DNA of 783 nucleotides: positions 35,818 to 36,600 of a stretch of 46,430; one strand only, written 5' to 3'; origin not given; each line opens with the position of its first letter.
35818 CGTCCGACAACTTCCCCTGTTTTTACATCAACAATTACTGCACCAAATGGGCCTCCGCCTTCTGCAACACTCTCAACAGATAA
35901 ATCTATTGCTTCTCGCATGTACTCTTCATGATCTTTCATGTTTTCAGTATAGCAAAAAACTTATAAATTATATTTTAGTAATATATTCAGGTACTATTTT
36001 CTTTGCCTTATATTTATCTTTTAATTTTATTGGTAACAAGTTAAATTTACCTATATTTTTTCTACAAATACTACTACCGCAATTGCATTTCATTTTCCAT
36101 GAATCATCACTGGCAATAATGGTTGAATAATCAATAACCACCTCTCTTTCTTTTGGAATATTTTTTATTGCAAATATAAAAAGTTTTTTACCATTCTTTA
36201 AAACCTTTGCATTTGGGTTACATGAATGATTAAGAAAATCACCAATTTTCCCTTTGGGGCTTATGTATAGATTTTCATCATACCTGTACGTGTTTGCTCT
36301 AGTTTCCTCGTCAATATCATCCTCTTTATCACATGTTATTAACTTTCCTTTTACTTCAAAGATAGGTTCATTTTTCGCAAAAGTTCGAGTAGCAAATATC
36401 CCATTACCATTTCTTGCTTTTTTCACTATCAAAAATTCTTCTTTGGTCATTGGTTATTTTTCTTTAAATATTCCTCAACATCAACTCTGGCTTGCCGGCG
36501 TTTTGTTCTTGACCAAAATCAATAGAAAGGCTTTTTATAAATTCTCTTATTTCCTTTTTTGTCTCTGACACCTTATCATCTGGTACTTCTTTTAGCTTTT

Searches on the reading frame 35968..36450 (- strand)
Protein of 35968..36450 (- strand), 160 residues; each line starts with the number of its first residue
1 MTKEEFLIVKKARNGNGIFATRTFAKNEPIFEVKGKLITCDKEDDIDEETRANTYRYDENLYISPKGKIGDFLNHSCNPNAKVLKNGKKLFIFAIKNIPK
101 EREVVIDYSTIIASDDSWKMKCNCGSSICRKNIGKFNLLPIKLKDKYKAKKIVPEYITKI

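Call 4: search_protein_families(library=pfam, proteins=[window:35968-36450:-], max_evalue=0.01)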
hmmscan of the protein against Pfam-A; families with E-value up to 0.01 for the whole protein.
window:35968-36450:- (160 aa): 1 family
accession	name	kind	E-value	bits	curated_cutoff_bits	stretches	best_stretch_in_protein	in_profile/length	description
PF00856.33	SET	-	4.9e-18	65.9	22.4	1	15-108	1-104/105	SET domain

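Call 5: search_protein_families(library=ncbifam, proteins=[window:35968-36450:-], max_evalue=0.01)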
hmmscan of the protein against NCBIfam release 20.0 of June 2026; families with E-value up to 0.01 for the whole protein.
window:35968-36450:- (160 aa): 0 families

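Call 6: search_protein_families(library=padloc, proteins=[window:35968-36450:-], max_evalue=0.01)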
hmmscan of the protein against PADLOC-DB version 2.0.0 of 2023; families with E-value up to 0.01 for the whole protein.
window:35968-36450:- (160 aa): 0 families

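Call 14: search_solved_structures(query=window:35968-36450:-, max_evalue=0.01, show_alignments=2)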
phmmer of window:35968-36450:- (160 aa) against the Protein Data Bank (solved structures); distinct sequences matched with E-value up to 0.01: 86 (the best 60 are shown).
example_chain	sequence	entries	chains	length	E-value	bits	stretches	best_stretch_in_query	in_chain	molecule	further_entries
7w67_C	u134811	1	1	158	4.2e-12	49.4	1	3-132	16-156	Histone-lysine N-methyltransferase 2A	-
7w6a_C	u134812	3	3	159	4.3e-12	49.3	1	3-132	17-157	Histone-lysine N-methyltransferase 2A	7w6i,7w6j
2w5y_A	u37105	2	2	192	5.2e-12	49.1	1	3-132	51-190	HISTONE-LYSINE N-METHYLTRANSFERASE HRX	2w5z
7u5v_A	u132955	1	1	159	5.6e-12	49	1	12-132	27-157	Histone-lysine N-methyltransferase 2A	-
5f5e_A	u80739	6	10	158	5.9e-12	48.9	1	3-132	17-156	Histone-lysine N-methyltransferase 2A | Histone-lysine N-methyltransferase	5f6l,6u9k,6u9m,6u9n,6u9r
6kiu_K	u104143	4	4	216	7.3e-12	48.6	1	3-132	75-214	Histone-lysine N-methyltransferase 2A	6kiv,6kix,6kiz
7ud5_K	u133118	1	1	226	8.2e-12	48.4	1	3-132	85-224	cDNA FLJ56846, highly similar to Zinc finger protein HRX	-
7bre_B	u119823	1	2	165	1e-11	48.1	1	3-131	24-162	Histone-lysine N-methyltransferase 2B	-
6pwv_C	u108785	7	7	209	1.3e-11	47.7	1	3-132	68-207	Histone-lysine N-methyltransferase 2A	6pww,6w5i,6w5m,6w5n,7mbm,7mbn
6ven_N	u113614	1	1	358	1.6e-10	44.2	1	6-130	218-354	Histone-lysine N-methyltransferase, H3 lysine-4 specific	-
6bx3_E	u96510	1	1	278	1.9e-10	44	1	6-130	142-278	Histone-lysine N-methyltransferase, H3 lysine-4 specific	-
6chg_C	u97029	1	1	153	8.7e-10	41.8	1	9-130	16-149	Histone-lysine N-methyltransferase, H3 lysine-4 specific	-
7e8d_K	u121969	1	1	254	9.8e-10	41.7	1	5-151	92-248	Histone-lysine N-methyltransferase NSD2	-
5f6k_C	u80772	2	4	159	1.4e-09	41.2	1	8-131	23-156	Histone-lysine N-methyltransferase 2C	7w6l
5f59_A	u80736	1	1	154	1.5e-09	41.1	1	8-131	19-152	Histone-lysine N-methyltransferase 2C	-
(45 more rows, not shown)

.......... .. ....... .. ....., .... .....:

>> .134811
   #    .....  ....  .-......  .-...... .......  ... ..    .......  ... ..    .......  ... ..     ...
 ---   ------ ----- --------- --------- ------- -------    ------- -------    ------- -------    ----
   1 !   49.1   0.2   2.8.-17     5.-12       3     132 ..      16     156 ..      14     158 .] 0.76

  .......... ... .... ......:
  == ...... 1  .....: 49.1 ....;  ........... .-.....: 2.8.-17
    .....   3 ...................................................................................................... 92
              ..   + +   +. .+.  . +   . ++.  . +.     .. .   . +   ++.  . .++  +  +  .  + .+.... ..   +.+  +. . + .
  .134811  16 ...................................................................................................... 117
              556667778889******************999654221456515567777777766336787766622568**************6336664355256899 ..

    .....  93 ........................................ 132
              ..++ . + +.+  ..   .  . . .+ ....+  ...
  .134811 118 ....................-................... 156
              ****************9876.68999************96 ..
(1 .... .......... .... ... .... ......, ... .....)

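Call 32: find_homologous_proteins(query=window:35968-36450:-, max_evalue=0.00001)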
Query window:35968-36450:- (160 aa): 147 proteins with E <= 0.00001 among 171 candidates; the best 120 are listed.
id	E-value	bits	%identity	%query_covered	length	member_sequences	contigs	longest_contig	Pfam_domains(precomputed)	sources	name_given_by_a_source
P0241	1.9e-101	354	100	100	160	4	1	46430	PF00856.34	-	-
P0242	2.0e-76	273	79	96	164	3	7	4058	PF00856.34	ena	-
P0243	1.2e-71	257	75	96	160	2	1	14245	PF00856.34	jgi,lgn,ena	-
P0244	3.2e-67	243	68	99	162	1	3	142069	PF00856.34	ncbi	-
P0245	1.3e-65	238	66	99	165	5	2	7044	PF00856.34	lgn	-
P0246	4.2e-65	236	65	99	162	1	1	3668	PF00856.34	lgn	-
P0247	6.1e-65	236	62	96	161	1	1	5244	PF00856.34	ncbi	-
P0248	2.6e-63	230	68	94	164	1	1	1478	PF00856.34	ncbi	-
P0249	3.2e-63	230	68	96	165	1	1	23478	PF00856.34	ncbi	-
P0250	3.6e-63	230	65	100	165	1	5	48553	PF00856.34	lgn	-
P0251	1.5e-62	228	64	100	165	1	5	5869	PF00856.34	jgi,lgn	jgi:hypothetical protein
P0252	3.4e-62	227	64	96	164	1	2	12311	PF00856.34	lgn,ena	-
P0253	4.4e-62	226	64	98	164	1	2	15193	PF00856.34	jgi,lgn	jgi:SET domain-containing protein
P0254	1.1e-61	225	64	98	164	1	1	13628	PF00856.34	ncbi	-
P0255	1.1e-60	222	62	98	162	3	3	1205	PF00856.34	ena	-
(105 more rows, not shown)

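Call 33: find_encoding_contigs(protein=P0243, flank=7000, max_places=2)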
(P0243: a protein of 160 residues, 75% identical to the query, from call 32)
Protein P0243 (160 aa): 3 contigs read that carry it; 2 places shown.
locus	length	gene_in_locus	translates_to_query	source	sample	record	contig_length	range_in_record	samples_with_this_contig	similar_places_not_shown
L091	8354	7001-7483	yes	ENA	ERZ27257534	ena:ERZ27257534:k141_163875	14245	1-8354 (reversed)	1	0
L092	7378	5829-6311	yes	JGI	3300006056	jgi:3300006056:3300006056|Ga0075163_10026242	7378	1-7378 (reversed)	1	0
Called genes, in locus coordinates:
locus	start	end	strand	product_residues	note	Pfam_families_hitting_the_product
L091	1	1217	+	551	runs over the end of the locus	PF06418:CTP_synth_N, PF00117:GATase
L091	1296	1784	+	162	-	-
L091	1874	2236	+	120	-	-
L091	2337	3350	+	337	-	PF18914:DUF5666 (faint)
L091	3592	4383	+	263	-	PF13365:Trypsin_2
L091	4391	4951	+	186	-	PF01928:CYTH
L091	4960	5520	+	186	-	PF13328:HD_4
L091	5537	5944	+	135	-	PF01451:LMWPc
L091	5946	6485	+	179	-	PF00117:GATase, PF07722:Peptidase_C26 (weak)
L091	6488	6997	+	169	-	-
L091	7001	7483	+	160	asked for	PF00856:SET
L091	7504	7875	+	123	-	PF08818:DUF1801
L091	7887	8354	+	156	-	?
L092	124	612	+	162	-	-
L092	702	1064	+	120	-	-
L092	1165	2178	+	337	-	PF18914:DUF5666 (faint)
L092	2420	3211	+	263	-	PF13365:Trypsin_2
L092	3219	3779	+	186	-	PF01928:CYTH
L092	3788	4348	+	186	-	PF13328:HD_4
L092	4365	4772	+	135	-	PF01451:LMWPc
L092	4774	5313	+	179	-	PF00117:GATase, PF07722:Peptidase_C26 (weak)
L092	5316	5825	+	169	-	-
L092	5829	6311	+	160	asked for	PF00856:SET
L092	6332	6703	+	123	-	PF08818:DUF1801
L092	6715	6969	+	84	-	-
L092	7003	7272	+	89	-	PF00173:Cyt-b5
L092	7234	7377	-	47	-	?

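Call 34: find_encoding_contigs(protein=P0244, flank=7000, max_places=3)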
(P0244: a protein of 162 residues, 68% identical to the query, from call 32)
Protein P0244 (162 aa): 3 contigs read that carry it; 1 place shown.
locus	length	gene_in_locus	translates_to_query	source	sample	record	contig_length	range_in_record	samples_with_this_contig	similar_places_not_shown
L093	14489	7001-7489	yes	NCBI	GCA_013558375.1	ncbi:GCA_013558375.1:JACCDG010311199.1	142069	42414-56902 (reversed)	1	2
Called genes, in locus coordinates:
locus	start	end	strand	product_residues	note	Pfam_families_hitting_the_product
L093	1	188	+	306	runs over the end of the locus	PF18075:FtsX_ECD, PF02687:FtsX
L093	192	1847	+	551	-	PF06418:CTP_synth_N, PF07722:Peptidase_C26 (faint), PF00117:GATase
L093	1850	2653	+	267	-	-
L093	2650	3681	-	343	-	PF01594:AI-2E_transport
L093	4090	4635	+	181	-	PF28474:DUF8412, PF13376:OmdA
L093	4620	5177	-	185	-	-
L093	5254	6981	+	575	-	-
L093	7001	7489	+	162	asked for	PF00856:SET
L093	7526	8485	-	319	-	PF01699:Na_Ca_ex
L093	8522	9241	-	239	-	PF09335:VTT_dom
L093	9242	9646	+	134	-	PF01641:SelR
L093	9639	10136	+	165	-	PF01625:PMSR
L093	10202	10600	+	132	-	-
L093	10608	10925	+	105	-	PF01035:DNA_binding_1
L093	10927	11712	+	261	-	-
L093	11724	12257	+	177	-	-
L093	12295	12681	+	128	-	PF08818:DUF1801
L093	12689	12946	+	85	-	PF01541:GIY-YIG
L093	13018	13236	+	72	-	-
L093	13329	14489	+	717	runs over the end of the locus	PF25059:FN3_DSCAM-DSCAML_C (faint), PF16656:Pur_ac_phosph_N (weak), PF00041:fn3 (weak), PF01471:PG_binding_1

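Call 35: find_encoding_contigs(protein=P0250, flank=7000, max_places=3)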
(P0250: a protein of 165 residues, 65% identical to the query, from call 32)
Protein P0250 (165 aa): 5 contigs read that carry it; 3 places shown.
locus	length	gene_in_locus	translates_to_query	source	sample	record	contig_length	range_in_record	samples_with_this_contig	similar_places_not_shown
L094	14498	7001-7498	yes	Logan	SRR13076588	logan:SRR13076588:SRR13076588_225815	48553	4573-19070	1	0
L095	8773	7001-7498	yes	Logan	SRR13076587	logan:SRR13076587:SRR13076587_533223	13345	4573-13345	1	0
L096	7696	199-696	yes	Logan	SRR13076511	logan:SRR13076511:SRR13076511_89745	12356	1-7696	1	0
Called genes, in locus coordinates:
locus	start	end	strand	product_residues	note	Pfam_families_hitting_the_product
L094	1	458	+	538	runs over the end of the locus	PF06418:CTP_synth_N, PF00117:GATase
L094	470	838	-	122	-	-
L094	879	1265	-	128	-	PF00173:Cyt-b5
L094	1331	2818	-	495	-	PF03193:RsgA_GTPase (faint), PF13555:AAA_29 (faint), PF00005:ABC_tran, PF02463:SMC_N (weak), PF05729:NACHT (faint), PF13401:AAA_22 (faint), PF13304:AAA_21 (weak), PF00005:ABC_tran, +1 more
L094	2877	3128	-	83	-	-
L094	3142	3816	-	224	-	PF01551:Peptidase_M23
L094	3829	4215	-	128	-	PF22677:Ble-like_N (faint)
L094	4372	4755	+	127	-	-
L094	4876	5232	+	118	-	-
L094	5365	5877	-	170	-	PF00560:LRR_1 (faint), PF13855:LRR_8 (weak), PF23598:LRR_14, PF12799:LRR_4 (weak), PF13855:LRR_8, PF12799:LRR_4 (weak)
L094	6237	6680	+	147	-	PF10604:Polyketide_cyc2 (faint), PF03364:Polyketide_cyc (weak)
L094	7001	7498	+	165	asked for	PF00856:SET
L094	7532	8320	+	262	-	PF05675:DUF817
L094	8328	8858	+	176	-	-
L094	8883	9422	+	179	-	PF02525:Flavodoxin_2 (weak), PF03358:FMN_red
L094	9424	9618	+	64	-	-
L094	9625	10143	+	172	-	-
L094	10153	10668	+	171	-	-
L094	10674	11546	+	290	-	PF01551:Peptidase_M23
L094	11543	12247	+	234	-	PF08713:DNA_alkylation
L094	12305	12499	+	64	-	-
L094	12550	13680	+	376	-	PF05496:RuvB_N, PF01078:Mg_chelatase (faint), PF20720:nSTAND3 (weak), PF00004:AAA, PF07728:AAA_5 (weak), PF13173:AAA_14 (weak), PF16193:AAA_assoc_2, PF12002:MgsA_C, +3 more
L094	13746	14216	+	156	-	PF00578:AhpC-TSA, PF08534:Redoxin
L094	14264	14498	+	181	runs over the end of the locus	PF00578:AhpC-TSA, PF08534:Redoxin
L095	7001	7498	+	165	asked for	PF00856:SET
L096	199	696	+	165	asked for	PF00856:SET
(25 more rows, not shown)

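Call 73: find_encoding_contigs(protein=P0242, flank=5000, max_places=7)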
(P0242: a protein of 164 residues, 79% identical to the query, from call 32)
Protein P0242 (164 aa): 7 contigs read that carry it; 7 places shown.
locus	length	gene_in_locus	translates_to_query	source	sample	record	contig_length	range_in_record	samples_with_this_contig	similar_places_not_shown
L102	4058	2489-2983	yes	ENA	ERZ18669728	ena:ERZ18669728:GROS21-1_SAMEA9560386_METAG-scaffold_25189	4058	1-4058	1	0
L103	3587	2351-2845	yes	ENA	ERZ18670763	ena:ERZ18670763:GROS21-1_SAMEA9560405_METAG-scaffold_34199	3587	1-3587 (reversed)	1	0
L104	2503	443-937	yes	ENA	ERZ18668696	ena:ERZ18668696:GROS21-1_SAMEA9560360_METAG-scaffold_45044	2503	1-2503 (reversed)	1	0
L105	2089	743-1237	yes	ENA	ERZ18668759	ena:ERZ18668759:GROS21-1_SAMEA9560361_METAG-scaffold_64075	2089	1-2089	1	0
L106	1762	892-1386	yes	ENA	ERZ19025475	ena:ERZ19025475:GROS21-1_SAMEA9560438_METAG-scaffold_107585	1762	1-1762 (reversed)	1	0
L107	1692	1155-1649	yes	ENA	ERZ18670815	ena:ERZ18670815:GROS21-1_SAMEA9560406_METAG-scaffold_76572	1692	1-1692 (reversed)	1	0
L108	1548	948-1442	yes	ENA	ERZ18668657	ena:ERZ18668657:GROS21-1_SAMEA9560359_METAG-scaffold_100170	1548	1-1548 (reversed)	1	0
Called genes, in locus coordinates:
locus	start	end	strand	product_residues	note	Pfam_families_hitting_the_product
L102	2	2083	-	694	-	?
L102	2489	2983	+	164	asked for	PF00856:SET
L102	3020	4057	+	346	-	?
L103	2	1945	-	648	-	?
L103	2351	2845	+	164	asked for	PF00856:SET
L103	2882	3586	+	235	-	?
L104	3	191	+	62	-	?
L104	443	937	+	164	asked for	PF00856:SET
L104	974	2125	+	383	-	PF07907:YibE_F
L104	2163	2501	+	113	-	?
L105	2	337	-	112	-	?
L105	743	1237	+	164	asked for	PF00856:SET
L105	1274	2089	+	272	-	?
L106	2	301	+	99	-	?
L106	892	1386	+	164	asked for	PF00856:SET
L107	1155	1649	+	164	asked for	PF00856:SET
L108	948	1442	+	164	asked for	PF00856:SET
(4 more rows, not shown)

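Call 76: search_protein_families(library=phrogs, proteins=[window:35968-36450:-], max_evalue=0.001)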
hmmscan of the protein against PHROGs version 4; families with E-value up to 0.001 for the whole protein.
window:35968-36450:- (160 aa): 0 families
